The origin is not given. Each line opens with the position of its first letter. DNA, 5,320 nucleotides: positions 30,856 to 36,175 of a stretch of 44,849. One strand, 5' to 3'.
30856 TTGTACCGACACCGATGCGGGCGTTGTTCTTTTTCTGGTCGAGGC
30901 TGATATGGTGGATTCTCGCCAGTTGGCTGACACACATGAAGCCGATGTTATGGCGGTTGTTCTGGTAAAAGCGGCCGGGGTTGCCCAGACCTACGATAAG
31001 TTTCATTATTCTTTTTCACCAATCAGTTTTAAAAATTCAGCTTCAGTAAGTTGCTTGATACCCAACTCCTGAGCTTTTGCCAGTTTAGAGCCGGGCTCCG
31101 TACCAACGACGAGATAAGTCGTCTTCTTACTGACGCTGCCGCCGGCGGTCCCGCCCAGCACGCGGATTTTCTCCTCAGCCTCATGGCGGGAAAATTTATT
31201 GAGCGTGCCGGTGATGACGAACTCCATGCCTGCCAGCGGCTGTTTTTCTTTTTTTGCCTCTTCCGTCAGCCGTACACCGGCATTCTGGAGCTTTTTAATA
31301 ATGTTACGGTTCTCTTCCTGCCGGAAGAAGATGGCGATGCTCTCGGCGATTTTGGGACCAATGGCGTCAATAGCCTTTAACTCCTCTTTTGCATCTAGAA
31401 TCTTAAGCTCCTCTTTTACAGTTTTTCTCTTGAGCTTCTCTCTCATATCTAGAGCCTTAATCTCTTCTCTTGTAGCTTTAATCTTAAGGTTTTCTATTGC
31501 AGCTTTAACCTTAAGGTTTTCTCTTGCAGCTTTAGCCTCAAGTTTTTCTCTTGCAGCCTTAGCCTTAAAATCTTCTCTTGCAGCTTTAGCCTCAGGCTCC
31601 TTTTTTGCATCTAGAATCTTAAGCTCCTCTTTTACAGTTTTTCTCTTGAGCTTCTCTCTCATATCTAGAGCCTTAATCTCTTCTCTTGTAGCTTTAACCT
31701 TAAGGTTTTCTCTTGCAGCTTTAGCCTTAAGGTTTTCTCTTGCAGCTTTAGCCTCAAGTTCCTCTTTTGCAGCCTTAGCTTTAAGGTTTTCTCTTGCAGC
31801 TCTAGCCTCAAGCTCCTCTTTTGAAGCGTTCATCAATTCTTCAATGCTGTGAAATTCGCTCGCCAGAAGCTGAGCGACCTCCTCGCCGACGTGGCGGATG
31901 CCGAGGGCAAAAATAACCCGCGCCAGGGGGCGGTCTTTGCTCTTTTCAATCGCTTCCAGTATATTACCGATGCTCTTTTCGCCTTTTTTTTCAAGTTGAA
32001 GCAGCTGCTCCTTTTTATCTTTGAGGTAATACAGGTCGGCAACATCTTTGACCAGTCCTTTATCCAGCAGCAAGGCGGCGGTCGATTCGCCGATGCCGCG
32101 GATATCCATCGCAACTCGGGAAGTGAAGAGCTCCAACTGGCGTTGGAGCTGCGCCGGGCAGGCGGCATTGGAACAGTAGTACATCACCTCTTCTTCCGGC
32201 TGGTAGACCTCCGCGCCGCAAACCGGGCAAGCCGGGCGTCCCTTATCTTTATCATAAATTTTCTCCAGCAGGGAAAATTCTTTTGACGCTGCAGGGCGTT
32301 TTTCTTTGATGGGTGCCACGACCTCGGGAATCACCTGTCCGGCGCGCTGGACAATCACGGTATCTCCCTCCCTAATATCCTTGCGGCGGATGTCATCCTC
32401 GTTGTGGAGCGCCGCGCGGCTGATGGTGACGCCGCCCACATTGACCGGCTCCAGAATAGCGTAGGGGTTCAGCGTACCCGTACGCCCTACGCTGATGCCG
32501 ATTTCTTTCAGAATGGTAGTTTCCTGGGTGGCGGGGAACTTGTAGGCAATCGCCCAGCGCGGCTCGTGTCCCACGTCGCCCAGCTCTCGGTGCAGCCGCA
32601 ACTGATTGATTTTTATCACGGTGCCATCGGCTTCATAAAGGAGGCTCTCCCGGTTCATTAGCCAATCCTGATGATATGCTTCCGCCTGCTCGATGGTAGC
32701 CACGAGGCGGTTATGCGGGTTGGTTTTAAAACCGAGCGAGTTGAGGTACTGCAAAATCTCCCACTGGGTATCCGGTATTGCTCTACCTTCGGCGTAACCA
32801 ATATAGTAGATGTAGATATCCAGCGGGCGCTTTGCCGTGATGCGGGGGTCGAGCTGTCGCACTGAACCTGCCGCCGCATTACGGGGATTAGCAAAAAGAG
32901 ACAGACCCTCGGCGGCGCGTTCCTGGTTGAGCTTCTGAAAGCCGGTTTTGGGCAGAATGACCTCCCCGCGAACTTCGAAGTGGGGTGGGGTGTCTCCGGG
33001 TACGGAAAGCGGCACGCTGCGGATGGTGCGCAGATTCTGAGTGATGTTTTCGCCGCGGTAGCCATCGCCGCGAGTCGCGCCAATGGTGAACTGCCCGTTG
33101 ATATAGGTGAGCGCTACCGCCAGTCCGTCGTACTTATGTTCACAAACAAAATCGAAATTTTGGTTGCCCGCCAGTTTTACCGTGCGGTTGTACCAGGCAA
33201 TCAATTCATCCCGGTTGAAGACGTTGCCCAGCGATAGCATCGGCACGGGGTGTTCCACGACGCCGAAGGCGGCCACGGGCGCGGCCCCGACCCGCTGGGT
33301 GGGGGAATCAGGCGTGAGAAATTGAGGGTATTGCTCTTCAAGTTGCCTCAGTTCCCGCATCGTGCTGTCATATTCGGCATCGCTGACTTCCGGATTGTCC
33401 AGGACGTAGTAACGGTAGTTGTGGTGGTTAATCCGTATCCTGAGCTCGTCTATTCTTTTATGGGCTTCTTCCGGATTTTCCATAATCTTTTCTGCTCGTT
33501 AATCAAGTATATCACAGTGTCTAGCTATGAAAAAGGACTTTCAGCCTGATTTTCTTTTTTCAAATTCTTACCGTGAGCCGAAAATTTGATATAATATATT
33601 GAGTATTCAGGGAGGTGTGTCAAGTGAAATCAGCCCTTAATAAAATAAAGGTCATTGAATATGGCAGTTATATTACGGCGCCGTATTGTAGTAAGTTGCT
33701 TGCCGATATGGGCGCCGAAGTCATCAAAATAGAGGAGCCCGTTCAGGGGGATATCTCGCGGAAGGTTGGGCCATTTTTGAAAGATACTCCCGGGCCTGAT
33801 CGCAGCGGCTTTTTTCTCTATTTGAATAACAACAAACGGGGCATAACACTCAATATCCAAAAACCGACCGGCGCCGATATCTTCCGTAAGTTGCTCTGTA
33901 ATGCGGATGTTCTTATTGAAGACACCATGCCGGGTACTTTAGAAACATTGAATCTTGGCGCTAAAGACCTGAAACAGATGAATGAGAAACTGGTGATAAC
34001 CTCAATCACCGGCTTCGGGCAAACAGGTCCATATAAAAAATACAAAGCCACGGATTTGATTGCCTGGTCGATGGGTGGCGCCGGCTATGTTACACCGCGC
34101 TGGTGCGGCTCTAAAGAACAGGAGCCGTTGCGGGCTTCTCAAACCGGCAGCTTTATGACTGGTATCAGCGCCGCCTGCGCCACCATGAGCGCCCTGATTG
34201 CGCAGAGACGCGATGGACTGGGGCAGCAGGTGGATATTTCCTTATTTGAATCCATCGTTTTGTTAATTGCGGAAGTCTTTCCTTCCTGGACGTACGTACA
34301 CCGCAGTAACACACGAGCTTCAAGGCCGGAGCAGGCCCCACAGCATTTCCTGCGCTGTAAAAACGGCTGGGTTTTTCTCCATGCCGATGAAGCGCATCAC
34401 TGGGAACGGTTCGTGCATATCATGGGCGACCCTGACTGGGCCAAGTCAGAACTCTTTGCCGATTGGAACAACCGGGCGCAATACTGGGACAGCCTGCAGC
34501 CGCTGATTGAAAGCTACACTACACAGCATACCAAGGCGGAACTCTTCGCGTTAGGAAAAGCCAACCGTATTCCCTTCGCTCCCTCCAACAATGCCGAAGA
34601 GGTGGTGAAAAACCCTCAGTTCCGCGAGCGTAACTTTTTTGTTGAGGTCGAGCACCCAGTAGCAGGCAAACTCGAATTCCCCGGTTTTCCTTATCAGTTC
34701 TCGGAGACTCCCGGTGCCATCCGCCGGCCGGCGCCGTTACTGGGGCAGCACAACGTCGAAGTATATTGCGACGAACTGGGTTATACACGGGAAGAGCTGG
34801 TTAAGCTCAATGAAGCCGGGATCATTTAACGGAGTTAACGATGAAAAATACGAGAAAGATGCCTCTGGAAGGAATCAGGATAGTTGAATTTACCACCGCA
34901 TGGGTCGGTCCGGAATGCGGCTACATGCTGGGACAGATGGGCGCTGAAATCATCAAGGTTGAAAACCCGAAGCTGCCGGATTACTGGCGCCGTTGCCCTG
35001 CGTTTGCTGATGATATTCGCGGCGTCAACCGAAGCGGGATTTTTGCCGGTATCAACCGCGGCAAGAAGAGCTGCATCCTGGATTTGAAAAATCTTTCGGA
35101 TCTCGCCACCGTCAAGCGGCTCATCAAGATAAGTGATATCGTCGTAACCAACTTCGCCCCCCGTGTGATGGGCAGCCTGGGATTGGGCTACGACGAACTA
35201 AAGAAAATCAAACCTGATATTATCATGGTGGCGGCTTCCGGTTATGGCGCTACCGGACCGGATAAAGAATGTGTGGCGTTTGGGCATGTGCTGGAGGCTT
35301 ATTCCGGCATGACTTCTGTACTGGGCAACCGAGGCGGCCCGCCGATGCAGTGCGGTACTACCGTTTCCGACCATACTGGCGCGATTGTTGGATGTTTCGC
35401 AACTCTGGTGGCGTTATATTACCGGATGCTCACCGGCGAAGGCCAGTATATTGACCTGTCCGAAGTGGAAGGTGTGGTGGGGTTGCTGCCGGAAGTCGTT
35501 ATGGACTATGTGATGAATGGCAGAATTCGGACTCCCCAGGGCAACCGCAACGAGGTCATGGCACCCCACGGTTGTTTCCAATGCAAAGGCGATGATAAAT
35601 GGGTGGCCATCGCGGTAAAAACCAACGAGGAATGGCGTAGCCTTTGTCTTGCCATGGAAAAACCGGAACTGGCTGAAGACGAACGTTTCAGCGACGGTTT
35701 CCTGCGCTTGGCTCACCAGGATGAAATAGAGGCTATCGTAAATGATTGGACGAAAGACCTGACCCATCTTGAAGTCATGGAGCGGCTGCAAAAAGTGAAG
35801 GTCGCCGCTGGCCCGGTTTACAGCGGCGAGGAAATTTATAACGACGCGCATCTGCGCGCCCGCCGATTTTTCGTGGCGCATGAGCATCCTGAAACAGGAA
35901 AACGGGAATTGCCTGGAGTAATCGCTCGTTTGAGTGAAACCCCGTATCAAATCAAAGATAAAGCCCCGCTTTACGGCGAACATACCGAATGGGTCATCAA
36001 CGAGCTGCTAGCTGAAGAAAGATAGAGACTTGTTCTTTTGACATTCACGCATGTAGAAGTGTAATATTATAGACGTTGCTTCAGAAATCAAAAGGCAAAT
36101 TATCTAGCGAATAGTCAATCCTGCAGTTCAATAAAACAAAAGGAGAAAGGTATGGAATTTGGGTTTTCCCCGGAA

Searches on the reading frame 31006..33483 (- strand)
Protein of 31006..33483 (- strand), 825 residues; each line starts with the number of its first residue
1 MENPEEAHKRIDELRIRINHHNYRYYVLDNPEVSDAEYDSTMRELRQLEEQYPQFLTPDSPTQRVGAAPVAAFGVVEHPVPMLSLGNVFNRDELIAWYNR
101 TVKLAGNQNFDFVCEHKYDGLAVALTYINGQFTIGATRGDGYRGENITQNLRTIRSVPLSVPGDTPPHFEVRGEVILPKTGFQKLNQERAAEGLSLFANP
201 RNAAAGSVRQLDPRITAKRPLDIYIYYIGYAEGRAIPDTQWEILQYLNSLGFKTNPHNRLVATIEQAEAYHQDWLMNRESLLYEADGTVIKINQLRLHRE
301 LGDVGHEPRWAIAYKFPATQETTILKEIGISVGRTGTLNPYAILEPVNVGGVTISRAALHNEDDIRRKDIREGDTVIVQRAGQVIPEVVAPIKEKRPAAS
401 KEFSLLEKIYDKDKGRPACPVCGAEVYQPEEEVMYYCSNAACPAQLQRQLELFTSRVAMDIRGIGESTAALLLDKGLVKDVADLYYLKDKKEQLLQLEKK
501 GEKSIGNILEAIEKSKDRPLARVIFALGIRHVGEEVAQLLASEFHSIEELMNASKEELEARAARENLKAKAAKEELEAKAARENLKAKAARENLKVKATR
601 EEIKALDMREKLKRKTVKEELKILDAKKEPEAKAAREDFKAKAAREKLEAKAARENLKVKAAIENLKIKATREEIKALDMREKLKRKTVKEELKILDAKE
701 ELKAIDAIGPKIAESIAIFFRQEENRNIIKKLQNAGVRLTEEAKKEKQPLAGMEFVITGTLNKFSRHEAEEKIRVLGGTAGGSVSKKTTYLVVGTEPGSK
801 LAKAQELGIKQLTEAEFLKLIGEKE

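Call 27: search_protein_families(library=pfam, proteins=[window:31006-33483:-], max_evalue=1e-8)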
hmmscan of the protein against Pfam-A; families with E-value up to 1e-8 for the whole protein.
window:31006-33483:- (825 aa): 6 families
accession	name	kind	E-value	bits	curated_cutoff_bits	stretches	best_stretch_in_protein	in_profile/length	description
PF01653.23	DNA_ligase_aden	-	2.3e-90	303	27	1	71-318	2-252/253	NAD-dependent DNA ligase adenylation domain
PF03120.22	DNA_ligase_OB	-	6.5e-32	109.7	32.9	1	322-398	1-77/79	NAD-dependent DNA ligase OB-fold domain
PF12826.13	HHH_2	-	4.8e-23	81.5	27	1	522-559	1-38/64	Helix-hairpin-helix motif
PF00533.33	BRCT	-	7.5e-14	52.2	21.3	1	748-821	4-78/78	BRCA1 C Terminus (BRCT) domain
PF14520.12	HHH_5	-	8.8e-10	39.4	27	0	459-513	5-56/57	Helix-hairpin-helix domain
PF22745.1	Nlig-Ia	-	2.5e-09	38.1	27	1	8-56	3-51/92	DNA ligase-like, N-terminal NAD+-binding domain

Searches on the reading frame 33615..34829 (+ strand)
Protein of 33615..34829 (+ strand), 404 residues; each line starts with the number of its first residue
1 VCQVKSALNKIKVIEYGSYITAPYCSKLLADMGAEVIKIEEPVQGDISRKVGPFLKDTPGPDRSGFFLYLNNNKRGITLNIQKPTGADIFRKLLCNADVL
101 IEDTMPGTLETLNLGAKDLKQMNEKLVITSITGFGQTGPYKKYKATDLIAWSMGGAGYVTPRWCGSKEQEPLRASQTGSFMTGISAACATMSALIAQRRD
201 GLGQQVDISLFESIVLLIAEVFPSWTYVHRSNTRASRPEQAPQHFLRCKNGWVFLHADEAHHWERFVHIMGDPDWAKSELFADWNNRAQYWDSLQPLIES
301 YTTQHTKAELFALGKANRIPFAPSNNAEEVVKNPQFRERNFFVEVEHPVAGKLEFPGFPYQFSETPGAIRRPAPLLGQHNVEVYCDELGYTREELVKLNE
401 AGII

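Call 27: search_protein_families(library=pfam, proteins=[window:33615-34829:+], max_evalue=1e-8)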
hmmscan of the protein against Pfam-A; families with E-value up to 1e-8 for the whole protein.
window:33615-34829:+ (404 aa): 1 family
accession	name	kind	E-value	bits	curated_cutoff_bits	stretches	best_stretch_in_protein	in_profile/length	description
PF02515.22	CoA_transf_3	-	7.6e-103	344.9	23.3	1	8-380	1-366/366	CoA-transferase family III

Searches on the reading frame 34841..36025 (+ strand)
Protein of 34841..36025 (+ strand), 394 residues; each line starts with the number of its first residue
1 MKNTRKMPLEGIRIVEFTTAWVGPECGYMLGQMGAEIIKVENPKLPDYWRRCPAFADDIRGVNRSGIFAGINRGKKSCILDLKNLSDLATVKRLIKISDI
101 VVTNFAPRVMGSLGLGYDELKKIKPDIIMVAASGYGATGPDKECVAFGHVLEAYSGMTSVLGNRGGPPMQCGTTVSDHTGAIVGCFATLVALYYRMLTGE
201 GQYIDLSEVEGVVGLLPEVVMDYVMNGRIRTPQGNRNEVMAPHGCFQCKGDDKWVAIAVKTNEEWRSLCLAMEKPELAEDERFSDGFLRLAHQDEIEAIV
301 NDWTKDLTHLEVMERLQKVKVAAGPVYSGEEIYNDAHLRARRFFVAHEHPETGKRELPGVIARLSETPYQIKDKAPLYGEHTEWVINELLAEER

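Call 27: search_protein_families(library=pfam, proteins=[window:34841-36025:+], max_evalue=1e-8)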
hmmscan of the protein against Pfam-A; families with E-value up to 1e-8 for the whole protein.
window:34841-36025:+ (394 aa): 1 family
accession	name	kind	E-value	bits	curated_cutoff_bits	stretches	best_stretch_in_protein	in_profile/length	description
PF02515.22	CoA_transf_3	-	4.4e-111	372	23.3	1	9-382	1-366/366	CoA-transferase family III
